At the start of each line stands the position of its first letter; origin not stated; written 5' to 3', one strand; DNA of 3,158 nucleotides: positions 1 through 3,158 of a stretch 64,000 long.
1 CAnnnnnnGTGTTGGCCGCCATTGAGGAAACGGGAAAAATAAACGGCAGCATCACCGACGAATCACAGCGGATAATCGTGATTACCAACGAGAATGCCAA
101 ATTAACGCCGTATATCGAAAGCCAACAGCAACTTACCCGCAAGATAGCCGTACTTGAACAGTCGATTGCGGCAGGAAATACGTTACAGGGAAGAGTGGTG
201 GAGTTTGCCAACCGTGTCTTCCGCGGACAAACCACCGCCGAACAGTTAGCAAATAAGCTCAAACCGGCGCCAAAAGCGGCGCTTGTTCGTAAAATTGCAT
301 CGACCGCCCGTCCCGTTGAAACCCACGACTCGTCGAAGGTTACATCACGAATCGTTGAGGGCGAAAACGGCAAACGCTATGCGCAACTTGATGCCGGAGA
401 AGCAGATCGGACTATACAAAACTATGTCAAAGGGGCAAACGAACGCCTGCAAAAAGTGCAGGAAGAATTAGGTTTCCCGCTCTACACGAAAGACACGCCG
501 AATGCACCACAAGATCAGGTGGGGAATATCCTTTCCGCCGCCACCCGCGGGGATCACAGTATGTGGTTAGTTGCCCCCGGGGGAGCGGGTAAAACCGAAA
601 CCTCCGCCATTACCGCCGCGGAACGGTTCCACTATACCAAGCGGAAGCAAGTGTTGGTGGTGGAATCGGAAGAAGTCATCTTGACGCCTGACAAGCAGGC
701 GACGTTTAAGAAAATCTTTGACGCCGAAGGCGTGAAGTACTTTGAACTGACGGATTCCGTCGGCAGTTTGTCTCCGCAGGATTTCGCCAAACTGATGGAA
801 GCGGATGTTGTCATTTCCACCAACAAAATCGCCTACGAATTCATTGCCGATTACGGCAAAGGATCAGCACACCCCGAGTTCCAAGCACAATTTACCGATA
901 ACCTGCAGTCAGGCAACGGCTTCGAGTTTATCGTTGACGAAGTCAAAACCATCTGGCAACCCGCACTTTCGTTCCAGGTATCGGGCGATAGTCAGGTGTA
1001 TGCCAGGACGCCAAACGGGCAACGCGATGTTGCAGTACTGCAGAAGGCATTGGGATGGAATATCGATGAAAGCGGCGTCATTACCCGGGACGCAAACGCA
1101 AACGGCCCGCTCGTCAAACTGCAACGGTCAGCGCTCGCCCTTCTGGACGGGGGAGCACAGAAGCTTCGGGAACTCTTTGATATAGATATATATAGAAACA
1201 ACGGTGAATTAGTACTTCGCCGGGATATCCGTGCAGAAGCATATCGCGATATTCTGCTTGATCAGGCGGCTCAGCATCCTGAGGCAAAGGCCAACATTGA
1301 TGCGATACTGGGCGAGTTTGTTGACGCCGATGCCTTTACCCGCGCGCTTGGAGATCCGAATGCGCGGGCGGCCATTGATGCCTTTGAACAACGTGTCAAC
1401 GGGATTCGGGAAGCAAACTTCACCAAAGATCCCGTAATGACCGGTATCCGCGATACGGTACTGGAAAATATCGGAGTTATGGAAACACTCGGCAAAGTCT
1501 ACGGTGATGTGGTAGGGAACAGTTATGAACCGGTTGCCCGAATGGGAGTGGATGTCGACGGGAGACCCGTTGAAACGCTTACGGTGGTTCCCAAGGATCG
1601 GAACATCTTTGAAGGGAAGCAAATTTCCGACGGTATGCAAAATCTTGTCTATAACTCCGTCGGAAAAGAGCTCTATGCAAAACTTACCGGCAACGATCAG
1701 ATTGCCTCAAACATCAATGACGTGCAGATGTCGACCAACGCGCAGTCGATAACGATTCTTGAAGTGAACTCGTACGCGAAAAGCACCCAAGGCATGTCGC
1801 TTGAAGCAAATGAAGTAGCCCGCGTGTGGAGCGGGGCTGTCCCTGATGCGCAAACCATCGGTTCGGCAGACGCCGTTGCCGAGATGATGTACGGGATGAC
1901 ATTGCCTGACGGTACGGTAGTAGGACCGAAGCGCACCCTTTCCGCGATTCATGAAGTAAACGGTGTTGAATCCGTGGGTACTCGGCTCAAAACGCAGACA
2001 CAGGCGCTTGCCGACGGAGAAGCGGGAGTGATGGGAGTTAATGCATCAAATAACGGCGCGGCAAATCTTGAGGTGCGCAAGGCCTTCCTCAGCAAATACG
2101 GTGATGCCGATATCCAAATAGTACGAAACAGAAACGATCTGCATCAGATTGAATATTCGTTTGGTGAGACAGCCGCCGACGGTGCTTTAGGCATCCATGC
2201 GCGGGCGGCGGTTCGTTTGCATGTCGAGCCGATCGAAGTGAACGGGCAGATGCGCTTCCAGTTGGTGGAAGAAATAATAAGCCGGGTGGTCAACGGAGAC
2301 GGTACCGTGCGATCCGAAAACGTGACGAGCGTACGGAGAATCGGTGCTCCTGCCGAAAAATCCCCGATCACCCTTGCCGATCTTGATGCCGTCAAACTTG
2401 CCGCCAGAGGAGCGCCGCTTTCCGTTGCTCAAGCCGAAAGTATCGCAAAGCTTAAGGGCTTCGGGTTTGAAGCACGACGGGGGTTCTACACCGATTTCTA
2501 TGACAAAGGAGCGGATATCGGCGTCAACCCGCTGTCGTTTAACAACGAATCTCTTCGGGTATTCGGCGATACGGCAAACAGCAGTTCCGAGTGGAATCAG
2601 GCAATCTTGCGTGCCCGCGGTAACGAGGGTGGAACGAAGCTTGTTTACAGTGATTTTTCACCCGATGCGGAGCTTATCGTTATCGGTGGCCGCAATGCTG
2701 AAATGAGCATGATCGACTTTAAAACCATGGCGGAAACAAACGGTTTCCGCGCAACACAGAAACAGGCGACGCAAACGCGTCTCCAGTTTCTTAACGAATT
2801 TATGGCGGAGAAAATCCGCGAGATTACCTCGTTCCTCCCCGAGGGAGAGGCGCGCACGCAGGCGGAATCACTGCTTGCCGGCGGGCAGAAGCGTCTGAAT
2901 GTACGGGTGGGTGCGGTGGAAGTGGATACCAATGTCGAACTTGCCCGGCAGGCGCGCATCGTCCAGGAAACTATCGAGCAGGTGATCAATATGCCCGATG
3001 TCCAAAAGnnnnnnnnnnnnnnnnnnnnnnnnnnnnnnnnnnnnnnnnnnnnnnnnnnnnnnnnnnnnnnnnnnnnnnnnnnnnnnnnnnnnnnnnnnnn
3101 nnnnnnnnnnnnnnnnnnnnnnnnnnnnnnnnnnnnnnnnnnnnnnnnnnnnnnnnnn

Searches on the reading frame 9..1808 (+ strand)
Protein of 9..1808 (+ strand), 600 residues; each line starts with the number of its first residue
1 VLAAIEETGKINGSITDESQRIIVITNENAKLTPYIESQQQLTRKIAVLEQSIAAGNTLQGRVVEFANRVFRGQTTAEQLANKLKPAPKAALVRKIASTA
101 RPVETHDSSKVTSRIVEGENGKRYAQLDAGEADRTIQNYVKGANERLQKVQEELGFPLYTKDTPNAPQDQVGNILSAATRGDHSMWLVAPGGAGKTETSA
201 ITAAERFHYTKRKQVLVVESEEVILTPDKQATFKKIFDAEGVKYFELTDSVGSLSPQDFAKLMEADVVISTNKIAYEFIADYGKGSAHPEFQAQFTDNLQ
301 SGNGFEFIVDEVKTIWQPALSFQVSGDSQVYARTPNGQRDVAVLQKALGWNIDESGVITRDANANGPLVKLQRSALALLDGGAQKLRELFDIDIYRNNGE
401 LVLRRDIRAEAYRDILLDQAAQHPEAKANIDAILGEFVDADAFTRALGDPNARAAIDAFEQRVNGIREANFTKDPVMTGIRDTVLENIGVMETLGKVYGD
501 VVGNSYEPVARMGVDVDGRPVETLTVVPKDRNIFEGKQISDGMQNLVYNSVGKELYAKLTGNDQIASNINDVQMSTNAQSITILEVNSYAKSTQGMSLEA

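Call 75: find_related_loci(query=window:9-1808:+, collection=metagenome_contigs, flank=10000)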
Query window:9-1808:+ (600 aa) in metagenome_contigs; peptide patterns used: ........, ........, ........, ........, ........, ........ (x = any residue, [..] = any of these).
244 stretches matched a pattern; 1 encode a relative of the query (tblastn E <= 1e-3); 1 distinct loci.
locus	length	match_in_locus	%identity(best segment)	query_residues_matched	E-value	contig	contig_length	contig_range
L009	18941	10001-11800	96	1-600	0e+0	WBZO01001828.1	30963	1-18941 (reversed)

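Call 79: search_protein_families(library=pfam, proteins=[L009:588-2285:+, L009:2379-3464:+, L009:3700-4116:+, L009:4202-7201:+, L009:6902-10000:+], max_evalue=0.01)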
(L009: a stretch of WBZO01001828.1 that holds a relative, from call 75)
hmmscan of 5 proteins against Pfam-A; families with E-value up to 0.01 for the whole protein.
L009:588-2285:+ (565 aa): 3 families
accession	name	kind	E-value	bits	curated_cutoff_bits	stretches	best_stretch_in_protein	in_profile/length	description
PF07497.18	Rho_RNA_bind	-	1e-27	96.2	27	1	181-248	2-70/73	Rho termination factor, RNA-binding domain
PF00006.31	ATP-synt_ab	-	9.6e-26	91.2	29.5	1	282-509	2-211/213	ATP synthase alpha/beta family, nucleotide-binding domain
PF08206.17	OB_RNB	-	0.00036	20.6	24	1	182-229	1-44/58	Ribonuclease B OB domain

L009:2379-3464:+ (361 aa): 6 families
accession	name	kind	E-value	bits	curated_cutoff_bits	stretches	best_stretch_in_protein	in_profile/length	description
PF01551.29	Peptidase_M23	-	6.8e-33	113.2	28.7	1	262-356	3-96/96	Peptidase family M23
PF01476.26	LysM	-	6.5e-22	77.7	20.9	2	122-164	1-43/43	LysM domain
PF23473.1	LysM3_LYK4_5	-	4.2e-10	40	29.3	1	120-156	3-38/48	LYK4/5 LysM3 domain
PF22310.2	NMB0315_dom_I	-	0.00073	20.3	27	0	123-145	7-29/83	NMB0315-like, domain I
PF23446.1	LysM1_NFP_LYK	-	0.0053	18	36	0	122-164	8-54/60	NFP/LYK LysM1 domain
PF23577.1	LysM_RLK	-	0.0062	17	27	0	122-142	3-23/44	LysM domain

L009:3700-4116:+ (138 aa): 0 families

L009:4202-7201:+ (1000 aa): 0 families

L009:6902-10000:+ (1033 aa): 0 families

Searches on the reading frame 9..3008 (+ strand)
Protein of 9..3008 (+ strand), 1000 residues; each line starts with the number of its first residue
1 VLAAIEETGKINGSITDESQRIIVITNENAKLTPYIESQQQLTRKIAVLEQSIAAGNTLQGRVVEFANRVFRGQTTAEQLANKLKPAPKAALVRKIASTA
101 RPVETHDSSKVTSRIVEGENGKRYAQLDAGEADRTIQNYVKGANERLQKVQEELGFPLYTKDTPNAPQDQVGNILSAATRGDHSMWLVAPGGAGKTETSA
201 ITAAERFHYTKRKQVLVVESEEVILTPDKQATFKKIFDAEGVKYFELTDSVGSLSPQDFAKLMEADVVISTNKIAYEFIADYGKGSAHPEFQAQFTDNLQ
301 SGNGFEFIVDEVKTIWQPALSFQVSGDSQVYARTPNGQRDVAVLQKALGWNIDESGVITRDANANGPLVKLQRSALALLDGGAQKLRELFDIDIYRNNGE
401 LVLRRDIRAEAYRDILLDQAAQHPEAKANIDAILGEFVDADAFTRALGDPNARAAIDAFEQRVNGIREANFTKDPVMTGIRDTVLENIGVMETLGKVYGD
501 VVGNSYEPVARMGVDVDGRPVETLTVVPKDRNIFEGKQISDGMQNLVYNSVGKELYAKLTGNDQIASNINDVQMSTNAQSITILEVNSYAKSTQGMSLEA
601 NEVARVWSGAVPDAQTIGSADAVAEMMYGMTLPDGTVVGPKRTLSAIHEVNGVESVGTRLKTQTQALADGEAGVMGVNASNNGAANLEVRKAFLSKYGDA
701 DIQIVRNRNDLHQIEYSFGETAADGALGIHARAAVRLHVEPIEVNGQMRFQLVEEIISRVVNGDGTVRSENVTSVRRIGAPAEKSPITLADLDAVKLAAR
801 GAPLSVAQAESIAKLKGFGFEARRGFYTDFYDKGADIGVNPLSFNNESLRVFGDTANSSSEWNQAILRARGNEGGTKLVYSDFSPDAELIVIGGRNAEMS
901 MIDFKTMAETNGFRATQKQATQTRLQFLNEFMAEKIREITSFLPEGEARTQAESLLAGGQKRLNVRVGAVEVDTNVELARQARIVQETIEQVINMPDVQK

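Call 9: search_protein_families(library=pfam, proteins=[window:9-3008:+], max_evalue=1)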
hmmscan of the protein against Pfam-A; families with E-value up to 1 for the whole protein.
window:9-3008:+ (1000 aa): 3 families
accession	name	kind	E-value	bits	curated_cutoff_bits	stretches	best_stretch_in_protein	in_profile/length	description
PF00270.35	DEAD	-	1.9e-06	28.2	26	1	178-290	11-110/167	DEAD/DEAH box helicase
PF04851.21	ResIII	-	3.2e-05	24.3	22.5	1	171-311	12-133/164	Type III restriction enzyme, res subunit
PF24000.1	DUF7316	-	0.014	16.4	27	1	620-646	5-31/78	Family of unknown function (DUF7316)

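Call 88: search_protein_families(library=ncbifam, proteins=[window:9-3008:+], max_evalue=0.05)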
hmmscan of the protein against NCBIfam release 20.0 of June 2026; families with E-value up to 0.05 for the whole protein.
window:9-3008:+ (1000 aa): 1 family
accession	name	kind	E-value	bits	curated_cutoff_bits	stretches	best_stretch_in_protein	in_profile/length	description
TIGR01587.1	cas3_core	equivalog_domain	0.046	12.8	102.45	0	187-241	4-57/358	CRISPR-associated helicase Cas3'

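Call 89: search_protein_families(library=padloc, proteins=[window:9-3008:+], max_evalue=0.01)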
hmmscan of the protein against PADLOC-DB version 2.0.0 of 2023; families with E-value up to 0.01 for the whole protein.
window:9-3008:+ (1000 aa): 1 family
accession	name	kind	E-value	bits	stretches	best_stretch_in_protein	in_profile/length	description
PDLC01252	Cas3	-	0.0029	15.1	1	187-246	4-62/324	CAS-I; effector_G3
